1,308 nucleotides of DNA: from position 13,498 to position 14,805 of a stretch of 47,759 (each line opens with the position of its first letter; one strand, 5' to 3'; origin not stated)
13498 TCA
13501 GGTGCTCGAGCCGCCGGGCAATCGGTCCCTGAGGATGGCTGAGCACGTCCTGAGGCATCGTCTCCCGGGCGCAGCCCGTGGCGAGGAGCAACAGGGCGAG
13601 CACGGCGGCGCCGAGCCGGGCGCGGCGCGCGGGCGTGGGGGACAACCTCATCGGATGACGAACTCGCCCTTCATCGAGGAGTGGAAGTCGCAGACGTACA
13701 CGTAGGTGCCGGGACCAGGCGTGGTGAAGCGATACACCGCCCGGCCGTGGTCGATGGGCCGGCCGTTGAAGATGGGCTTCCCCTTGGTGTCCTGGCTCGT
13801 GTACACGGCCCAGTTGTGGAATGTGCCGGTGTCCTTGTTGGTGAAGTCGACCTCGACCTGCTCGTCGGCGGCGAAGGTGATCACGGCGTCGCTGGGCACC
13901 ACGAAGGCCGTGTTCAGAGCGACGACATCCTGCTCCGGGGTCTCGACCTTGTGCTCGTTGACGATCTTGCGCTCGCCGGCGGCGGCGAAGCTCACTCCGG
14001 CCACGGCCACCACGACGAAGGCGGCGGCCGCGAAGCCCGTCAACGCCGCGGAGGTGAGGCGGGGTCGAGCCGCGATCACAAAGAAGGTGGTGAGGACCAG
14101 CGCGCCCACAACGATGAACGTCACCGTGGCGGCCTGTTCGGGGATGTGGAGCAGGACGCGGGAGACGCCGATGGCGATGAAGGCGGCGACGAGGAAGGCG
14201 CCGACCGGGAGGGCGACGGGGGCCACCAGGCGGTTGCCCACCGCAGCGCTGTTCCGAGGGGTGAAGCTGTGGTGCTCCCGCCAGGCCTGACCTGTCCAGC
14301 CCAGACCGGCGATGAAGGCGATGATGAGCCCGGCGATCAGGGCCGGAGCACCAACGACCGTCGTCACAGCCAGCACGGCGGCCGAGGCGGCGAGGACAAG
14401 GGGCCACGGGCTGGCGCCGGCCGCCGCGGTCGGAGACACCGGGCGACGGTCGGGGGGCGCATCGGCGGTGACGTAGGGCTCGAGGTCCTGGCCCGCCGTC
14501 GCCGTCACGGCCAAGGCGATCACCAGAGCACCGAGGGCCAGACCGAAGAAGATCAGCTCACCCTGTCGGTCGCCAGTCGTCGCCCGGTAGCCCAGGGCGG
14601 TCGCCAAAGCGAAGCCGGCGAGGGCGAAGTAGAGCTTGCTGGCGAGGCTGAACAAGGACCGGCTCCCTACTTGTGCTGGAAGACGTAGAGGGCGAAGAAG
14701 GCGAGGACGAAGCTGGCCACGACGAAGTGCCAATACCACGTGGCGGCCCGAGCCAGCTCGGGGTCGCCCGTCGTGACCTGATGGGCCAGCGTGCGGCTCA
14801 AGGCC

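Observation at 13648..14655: Seven-TM membrane protein ending in an amicyanin-like type-1 copper domain, coupled to ctaC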

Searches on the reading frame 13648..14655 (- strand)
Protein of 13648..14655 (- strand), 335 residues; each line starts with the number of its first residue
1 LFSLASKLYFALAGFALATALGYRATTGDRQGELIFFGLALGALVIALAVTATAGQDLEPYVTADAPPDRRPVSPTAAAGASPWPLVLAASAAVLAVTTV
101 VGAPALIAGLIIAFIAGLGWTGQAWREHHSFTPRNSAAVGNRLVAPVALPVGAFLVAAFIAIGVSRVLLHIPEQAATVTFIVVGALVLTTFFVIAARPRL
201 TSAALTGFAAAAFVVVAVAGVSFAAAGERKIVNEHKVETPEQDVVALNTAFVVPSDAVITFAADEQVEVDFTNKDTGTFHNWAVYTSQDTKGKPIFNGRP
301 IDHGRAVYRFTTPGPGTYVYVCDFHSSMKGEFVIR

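Call 6: search_protein_families(library=ncbifam, proteins=[window:13648-14655:-], max_evalue=0.01)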
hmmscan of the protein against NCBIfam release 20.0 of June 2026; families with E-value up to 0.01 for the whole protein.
window:13648-14655:- (335 aa): 0 families

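Call 7: search_protein_families(library=pfam, proteins=[window:13648-14655:-], max_evalue=0.1)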
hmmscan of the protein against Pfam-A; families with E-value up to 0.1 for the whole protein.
window:13648-14655:- (335 aa): 1 family
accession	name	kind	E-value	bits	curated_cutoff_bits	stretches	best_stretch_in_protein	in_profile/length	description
PF13473.12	Cupredoxin_1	-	9.5e-05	22.8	27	1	256-334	34-104/104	Cupredoxin-like domain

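Call 8: find_homologous_proteins(query=window:13648-14655:-, max_evalue=0.001)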
Query window:13648-14655:- (335 aa): 13 proteins with E <= 0.001 among 8000 candidates.
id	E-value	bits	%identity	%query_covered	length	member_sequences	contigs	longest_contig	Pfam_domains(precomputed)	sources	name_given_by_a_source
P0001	7.7e-210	714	100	100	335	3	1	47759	-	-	-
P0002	3.2e-139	482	69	100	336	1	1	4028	-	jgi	jgi:plastocyanin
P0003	2.6e-138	479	69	100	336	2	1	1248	-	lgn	-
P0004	4.3e-68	248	41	100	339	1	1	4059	-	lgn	-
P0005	7.5e-66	241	41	100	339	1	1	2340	-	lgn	-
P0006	1.4e-63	233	41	100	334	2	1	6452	PF13473.13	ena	-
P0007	2.1e-56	210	37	99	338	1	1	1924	PF13473.13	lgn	-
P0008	8.8e-54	201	40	83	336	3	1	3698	PF13473.13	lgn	-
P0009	1.6e-51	194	36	100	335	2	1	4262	PF00127.27,PF13473.13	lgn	-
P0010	2.4e-50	190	38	80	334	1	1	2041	PF13473.13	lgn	-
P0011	1.4e-47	181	40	91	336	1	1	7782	PF13473.13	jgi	jgi:plastocyanin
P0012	5.3e-47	179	34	100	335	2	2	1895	PF00127.27,PF13473.13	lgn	-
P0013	3.6e-10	58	32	72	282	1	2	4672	-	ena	-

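Call 12: find_related_loci(query=A2, collection=genome_contigs, flank=10000)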
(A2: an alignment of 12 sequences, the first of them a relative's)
Query A2 (335 aa) in genome_contigs; peptide patterns used: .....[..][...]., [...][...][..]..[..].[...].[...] (x = any residue, [..] = any of these).
44 stretches matched a pattern; 26 encode a relative of the query (tblastn E <= 1e-3); 25 distinct loci.
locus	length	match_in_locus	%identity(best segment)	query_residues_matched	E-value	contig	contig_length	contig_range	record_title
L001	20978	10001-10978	40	1-333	1e-63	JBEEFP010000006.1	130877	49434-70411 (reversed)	MAG: Actinomycetota bacterium isolate BP_99 scaffold_3520714, whole genome shotgun sequence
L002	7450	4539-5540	39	1-333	1e-58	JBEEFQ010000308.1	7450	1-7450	MAG: Actinomycetota bacterium isolate BP_98 scaffold_1707260, whole genome shotgun sequence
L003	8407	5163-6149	42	1-333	2e-55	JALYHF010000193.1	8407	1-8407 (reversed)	MAG: Actinomycetota bacterium isolate GDC bin30 SD1469-71_k127_1669102, whole genome shotgun sequence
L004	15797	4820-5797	39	1-332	1e-54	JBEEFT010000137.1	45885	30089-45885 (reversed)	MAG: Actinomycetota bacterium isolate BP_95 scaffold_4566957, whole genome shotgun sequence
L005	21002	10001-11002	41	1-333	8e-54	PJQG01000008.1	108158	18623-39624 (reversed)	MAG: Actinobacteria bacterium isolate YU_71_112 NODE_3_length_108175_cov_122_949778, whole genome shotgun sequence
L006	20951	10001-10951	38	10-332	8e-53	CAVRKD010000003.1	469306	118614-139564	MAG: uncultured Actinomycetes bacterium isolate MFD01275.bin.1.251 genome assembly, contig: contig_12935, whole genome s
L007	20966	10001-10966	37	1-332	5e-52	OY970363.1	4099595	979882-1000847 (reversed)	MAG: uncultured Actinomycetes bacterium isolate MFD04212.bin.c.7 genome assembly, chromosome: 1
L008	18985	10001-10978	38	1-332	4e-52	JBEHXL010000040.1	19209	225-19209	MAG: Actinomycetota bacterium isolate ES1.bin.66 NODE_2576_length_19209_cov_17.767556, whole genome shotgun sequence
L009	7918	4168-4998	42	57-334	2e-51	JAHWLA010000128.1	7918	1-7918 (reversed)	MAG: Actinomycetota bacterium isolate 0813_bin7 NODE_4214_length_7918_cov_8.924838, whole genome shotgun sequence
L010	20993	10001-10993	39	1-333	1e-49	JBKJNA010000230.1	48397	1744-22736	MAG: Acidimicrobiales bacterium isolate ant_bin.349 S1Ck117_5347163_flag_0_multi_23.2846_len_48397, whole genome shotgun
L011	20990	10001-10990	39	1-333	2e-48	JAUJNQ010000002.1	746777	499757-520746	MAG: Acidimicrobiales bacterium isolate YX2bin35 opera_contig_17, whole genome shotgun sequence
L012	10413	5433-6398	36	1-332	3e-47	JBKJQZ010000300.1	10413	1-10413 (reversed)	MAG: Acidimicrobiales bacterium isolate ant_bin.517 k117_3230844, whole genome shotgun sequence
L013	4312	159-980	40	53-332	3e-46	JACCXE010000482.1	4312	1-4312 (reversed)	MAG: Actinomycetota bacterium isolate MGR_bin170 SD2897-2912_k127_7374779, whole genome shotgun sequence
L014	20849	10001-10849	41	52-333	3e-46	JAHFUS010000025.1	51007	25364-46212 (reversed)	MAG: Actinomycetes bacterium isolate nzgw85 NODE_528_length_51008_cov_28.881502, whole genome shotgun sequence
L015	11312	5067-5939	39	29-332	8e-46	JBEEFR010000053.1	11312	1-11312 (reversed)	MAG: Actinomycetota bacterium isolate BP_97 scaffold_974821, whole genome shotgun sequence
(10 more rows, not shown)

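Call 25: predict_structure(alignment_id=A2)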
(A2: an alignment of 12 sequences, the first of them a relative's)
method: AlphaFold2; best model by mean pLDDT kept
length: 335 residues; sequences in the alignment: 12
mean_pLDDT: 54.0   pTM: 0.26
mean pLDDT of the five models: 54.0, 53.6, 52.2, 52.0, 44.6
residues with pLDDT >= 90: 0; 70-90: 67; 50-70: 121; < 50: 147
segments of 3 or more residues with pLDDT < 50: 52-86, 88-91, 94-103, 124-151, 165-168, 195-207, 216-255
pLDDT, mean of each block of 10 residues (from residue 1): 63 77 69 65 63 36 34 34 47 48 48 54 47 35 43 52 50 52 54 49 48 49 40 34 32 53 75 70 69 71 76 77 62 69
secondary structure, 60 per line:
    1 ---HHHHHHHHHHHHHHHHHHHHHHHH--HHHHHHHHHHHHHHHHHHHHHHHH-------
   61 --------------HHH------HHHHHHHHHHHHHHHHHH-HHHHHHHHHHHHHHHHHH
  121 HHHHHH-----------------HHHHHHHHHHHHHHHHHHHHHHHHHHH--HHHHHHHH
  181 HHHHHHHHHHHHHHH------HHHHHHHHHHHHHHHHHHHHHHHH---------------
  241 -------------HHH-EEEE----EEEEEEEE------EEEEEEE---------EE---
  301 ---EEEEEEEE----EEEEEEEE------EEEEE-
elements in order: H4-27 H30-53 H84-101 H103-126 H144-170 H173-195 H202-225 E258-261 E266-273 E280-286 E304-311 E316-323 E330-334

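Call 27: search_solved_structures(query=A2, max_evalue=1, show_alignments=3)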
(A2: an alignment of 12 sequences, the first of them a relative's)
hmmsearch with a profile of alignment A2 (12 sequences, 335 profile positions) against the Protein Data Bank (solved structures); distinct sequences matched with E-value up to 1: 47.
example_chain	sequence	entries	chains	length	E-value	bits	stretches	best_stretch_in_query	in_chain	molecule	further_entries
2aan_A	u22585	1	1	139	1.7e-10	44.1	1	247-334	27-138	auracyanin A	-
6hbe_A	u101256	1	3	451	2.4e-08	37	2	306-334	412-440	Copper-containing nitrite reductase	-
3c75_A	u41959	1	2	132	1.3e-06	31.4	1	212-335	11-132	Amicyanin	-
1sfd_A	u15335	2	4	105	1.4e-06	31.2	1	300-335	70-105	Amicyanin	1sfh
1ov8_A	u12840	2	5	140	1.4e-06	31.2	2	308-334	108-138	Auracyanin B | PROTEIN (AURACYANIN)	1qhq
6kol_A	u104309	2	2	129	2.5e-06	30.4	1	246-332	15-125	Blue (Type 1) copper domain protein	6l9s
1id2_A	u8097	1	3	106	7.7e-06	28.8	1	238-335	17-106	AMICYANIN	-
9cck_A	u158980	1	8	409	4.5e-05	26.3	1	254-334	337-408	Copper-containing nitrite reductase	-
1sf3_A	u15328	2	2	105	5.2e-05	26.1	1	300-335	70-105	Amicyanin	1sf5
4p5r_A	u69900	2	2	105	8.3e-05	25.4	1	300-335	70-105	Amicyanin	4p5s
2gb2_A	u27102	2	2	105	8.8e-05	25.3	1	300-335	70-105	Amicyanin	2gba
1aac_A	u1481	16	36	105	9.1e-05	25.3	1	300-335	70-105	AMICYANIN | PROTEIN (AMICYANIN)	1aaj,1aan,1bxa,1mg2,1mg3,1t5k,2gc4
2qdv_A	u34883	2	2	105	9.2e-05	25.3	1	300-335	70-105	Amicyanin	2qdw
1mda_A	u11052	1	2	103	9.3e-05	25.3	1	300-335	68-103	AMICYANIN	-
3ply_A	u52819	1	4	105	0.00088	22.1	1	300-335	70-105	Amicyanin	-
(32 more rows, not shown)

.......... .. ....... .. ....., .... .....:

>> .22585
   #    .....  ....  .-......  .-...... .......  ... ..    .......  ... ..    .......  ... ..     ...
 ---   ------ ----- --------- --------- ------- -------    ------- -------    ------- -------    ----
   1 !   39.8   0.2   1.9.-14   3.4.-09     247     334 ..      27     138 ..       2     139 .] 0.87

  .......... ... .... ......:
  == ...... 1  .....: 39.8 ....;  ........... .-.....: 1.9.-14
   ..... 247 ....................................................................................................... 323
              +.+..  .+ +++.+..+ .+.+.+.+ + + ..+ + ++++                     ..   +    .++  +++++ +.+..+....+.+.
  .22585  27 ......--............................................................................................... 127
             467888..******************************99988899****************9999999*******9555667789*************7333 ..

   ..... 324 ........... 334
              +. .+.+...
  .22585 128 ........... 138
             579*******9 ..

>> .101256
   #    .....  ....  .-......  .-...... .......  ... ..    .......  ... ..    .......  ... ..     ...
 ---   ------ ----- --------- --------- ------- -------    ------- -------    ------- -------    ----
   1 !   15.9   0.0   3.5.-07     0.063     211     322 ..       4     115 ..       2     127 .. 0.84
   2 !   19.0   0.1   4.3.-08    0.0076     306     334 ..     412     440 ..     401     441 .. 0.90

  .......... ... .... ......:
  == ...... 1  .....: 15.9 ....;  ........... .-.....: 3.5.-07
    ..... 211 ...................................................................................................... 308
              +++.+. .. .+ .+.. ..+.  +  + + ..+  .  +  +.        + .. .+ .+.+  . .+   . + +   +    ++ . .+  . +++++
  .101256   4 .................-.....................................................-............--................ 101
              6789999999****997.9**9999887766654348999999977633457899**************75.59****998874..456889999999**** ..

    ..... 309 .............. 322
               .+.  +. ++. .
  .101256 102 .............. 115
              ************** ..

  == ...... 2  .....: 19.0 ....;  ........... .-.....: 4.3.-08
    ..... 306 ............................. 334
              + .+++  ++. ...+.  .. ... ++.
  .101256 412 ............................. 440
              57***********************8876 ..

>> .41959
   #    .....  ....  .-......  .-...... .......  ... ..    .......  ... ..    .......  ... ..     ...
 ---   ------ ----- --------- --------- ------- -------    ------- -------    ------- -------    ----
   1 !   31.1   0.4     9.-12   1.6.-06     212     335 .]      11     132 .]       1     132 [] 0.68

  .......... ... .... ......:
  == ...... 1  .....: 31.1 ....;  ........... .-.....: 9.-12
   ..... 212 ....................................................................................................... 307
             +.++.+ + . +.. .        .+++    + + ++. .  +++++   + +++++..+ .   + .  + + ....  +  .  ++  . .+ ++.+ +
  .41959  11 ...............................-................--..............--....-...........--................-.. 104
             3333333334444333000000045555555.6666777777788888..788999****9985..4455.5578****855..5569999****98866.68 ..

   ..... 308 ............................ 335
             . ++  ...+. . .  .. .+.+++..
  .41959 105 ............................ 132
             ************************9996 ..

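Call 30: search_protein_families(library=pfam, proteins=[P0002, P0004, P0006, P0007, P0008, P0009, P0011, P0013, P0003, P0012], max_evalue=1)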
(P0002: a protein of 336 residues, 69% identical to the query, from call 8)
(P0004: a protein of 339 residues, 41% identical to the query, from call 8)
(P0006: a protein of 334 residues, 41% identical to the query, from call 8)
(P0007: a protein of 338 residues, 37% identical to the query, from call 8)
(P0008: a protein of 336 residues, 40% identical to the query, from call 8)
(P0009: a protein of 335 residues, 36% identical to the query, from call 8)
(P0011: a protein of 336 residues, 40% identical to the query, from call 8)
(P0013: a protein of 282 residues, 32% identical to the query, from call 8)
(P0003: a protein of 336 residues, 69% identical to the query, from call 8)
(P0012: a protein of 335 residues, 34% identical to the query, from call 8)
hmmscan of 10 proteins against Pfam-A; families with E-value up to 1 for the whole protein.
P0002 (336 aa): 4 families
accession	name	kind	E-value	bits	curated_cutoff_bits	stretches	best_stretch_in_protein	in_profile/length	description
PF13473.12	Cupredoxin_1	-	0.00011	22.6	27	1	259-335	36-104/104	Cupredoxin-like domain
PF00127.26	Copper-bind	-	0.013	16.3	21.2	1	271-335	28-98/99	Copper binding proteins, plastocyanin/azurin family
PF00499.25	Oxidored_q3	-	0.047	13.9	33.2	1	155-226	17-98/146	NADH-ubiquinone/plastoquinone oxidoreductase chain 6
PF05887.16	Trypan_PARP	-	0.19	12.1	100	1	204-233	4-33/134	Procyclic acidic repetitive protein (PARP)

P0004 (339 aa): 3 families
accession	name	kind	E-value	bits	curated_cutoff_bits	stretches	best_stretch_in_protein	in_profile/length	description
PF12270.13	Cyt_c_ox_IV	-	0.00024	21.7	26.9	1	6-122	5-125/132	Cytochrome c oxidase subunit IV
PF13473.12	Cupredoxin_1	-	0.00029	21.2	27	1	262-338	42-104/104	Cupredoxin-like domain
PF07856.17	Orai-1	-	0.57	10.3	25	1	85-191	53-159/173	Mediator of CRAC channel activity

P0006 (334 aa): 2 families
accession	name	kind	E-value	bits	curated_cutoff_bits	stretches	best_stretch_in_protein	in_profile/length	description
PF13473.12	Cupredoxin_1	-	5.9e-06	26.7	27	1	239-333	20-104/104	Cupredoxin-like domain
PF10777.14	YlaC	-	0.14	12.4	27.5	1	154-203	37-88/154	Inner membrane protein YlaC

P0007 (338 aa): 6 families
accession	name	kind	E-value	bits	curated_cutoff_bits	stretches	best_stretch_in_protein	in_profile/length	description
PF13473.12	Cupredoxin_1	-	1.2e-13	51.4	27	1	237-335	15-104/104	Cupredoxin-like domain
PF06687.17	SUR7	-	0.0017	18.5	29.6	1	162-226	102-162/201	SUR7/PalI family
PF12270.13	Cyt_c_ox_IV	-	0.0021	18.5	26.9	1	7-122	6-123/132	Cytochrome c oxidase subunit IV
PF00127.26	Copper-bind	-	0.0054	17.6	21.2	1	250-333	10-96/99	Copper binding proteins, plastocyanin/azurin family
PF20963.2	Acanthaporin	-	0.066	13.8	27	1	89-119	11-41/61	Acanthaporin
PF13567.11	DUF4131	-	0.93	9.6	31.6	1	4-59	4-59/165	Domain of unknown function (DUF4131)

P0008 (336 aa): 2 families
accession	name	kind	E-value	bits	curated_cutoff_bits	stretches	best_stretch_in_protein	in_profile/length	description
PF13473.12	Cupredoxin_1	-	2.1e-08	34.6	27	1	237-333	17-104/104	Cupredoxin-like domain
PF00127.26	Copper-bind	-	0.007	17.2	21.2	1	247-334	9-99/99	Copper binding proteins, plastocyanin/azurin family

P0009 (335 aa): 4 families
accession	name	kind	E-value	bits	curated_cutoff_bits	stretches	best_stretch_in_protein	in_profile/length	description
PF13473.12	Cupredoxin_1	-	1.4e-12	48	27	1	235-332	16-104/104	Cupredoxin-like domain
PF00127.26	Copper-bind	-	3.4e-06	27.8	21.2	1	242-333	5-99/99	Copper binding proteins, plastocyanin/azurin family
PF11833.13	CPP1-like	-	0.017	15.2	28.4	1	143-229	82-168/196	Protein CHAPERONE-LIKE PROTEIN OF POR1-like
PF13567.11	DUF4131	-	0.14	12.3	31.6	1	178-246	8-71/165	Domain of unknown function (DUF4131)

P0011 (336 aa): 4 families
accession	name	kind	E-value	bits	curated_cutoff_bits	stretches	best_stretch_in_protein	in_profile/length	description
PF13473.12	Cupredoxin_1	-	9.2e-11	42.1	27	1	235-328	14-102/104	Cupredoxin-like domain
PF23509.1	MSMEG_3727_PQQ-assoc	-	0.0019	18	27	1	229-318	32-118/152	MSMEG_3727, PQQ-associated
PF00127.26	Copper-bind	-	0.012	16.5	21.2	1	248-329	9-97/99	Copper binding proteins, plastocyanin/azurin family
PF01914.23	MarC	-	0.02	14.8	23.9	1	117-200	79-165/203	MarC family integral membrane protein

P0013 (282 aa): 1 family
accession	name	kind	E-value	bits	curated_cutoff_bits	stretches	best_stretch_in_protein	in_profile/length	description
PF03419.18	Peptidase_U4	-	0.036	13.8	28.4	0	52-144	89-142/284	Sporulation factor SpoIIGA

P0003 (336 aa): 4 families
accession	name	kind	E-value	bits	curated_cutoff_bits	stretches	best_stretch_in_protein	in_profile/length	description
PF13473.12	Cupredoxin_1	-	3.5e-05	24.2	27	1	259-335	36-104/104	Cupredoxin-like domain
PF00127.26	Copper-bind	-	0.079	13.8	21.2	1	270-334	27-97/99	Copper binding proteins, plastocyanin/azurin family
PF05887.16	Trypan_PARP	-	0.13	12.7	100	1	203-233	3-33/134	Procyclic acidic repetitive protein (PARP)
PF20228.3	DUF6587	-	0.56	11.4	27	1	107-147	6-46/82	Family of unknown function (DUF6587)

P0012 (335 aa): 9 families
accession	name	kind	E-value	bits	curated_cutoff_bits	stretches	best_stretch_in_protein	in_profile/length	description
PF13473.12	Cupredoxin_1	-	8e-12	45.5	27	1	233-332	14-104/104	Cupredoxin-like domain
PF00127.26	Copper-bind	-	4.1e-06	27.6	21.2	1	242-333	5-99/99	Copper binding proteins, plastocyanin/azurin family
PF13567.11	DUF4131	-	0.0092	16.1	31.6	1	150-215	3-73/165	Domain of unknown function (DUF4131)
PF14264.12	Glucos_trans_II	-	0.029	13.9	30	1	163-229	224-297/317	Glucosyl transferase GtrII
PF04625.18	DEC-1_N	-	0.032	13.7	29.2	1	32-105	97-166/403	DEC-1 protein, N-terminal region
PF03203.19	MerC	-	0.19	12.8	27.6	1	6-51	39-84/108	MerC mercury resistance protein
PF13139.11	DUF3981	-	0.34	11.7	25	0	9-48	33-73/115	Domain of unknown function (DUF3981)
PF08392.18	FAE1_CUT1_RppA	-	0.37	10.5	27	1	157-201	146-187/290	FAE1/Type III polyketide synthase-like protein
PF01027.25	Bax1-I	-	0.42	10.8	34.1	1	92-256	11-173/207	Inhibitor of apoptosis-promoting Bax1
